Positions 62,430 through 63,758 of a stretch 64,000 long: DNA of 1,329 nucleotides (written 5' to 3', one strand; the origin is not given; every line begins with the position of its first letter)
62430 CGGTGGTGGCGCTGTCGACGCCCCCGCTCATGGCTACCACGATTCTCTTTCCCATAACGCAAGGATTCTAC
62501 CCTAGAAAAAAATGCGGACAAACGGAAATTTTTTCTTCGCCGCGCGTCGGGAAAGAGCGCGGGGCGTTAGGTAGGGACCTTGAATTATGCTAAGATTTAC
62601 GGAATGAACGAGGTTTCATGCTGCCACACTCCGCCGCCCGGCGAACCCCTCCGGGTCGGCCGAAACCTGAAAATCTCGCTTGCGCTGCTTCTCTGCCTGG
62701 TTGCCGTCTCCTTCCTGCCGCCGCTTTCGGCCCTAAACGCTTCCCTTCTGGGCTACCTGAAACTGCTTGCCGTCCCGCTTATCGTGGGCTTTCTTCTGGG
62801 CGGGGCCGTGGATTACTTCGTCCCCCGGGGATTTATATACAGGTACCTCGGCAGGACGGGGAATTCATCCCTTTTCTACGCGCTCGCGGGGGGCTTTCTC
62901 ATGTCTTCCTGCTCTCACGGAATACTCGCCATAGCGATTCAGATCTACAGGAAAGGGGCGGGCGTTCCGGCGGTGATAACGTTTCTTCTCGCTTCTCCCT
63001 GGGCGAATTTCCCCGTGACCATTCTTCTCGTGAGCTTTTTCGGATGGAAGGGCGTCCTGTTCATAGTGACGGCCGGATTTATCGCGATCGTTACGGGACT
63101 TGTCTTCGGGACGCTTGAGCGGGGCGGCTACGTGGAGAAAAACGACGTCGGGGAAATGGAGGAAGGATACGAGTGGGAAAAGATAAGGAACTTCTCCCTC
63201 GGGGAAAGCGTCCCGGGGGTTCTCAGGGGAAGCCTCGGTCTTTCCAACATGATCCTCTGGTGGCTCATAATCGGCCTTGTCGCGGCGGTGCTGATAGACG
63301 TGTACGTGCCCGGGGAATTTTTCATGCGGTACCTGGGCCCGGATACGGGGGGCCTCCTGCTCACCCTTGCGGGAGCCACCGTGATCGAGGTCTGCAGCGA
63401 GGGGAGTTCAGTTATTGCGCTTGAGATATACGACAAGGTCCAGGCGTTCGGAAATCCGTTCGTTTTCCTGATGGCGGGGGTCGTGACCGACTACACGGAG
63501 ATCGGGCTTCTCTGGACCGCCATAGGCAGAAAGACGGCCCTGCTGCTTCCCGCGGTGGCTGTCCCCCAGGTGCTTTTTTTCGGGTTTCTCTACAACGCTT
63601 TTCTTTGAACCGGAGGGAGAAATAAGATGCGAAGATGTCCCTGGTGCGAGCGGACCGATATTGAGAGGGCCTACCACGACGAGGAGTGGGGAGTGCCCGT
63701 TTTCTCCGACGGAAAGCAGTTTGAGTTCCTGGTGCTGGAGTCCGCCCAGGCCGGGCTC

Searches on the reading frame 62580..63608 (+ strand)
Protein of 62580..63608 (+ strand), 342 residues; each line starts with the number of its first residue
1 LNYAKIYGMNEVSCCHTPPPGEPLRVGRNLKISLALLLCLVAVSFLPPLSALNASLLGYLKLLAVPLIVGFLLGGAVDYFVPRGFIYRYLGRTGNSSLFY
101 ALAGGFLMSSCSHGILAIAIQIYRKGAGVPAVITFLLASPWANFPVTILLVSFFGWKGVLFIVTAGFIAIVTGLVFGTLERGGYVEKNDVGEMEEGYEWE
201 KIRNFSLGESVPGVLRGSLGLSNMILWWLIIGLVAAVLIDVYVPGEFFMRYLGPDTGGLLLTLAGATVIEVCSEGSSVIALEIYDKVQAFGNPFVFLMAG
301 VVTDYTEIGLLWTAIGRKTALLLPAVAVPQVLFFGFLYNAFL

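Call 64: search_protein_families(library=pfam, proteins=[window:62580-63608:+], max_evalue=0.001)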
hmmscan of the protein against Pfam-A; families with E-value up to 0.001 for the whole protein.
window:62580-63608:+ (342 aa): 1 family
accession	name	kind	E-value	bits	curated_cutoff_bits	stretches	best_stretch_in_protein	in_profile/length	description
PF03773.19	ArsP_1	-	8.4e-32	110.9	32.3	1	55-339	7-293/294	Predicted permease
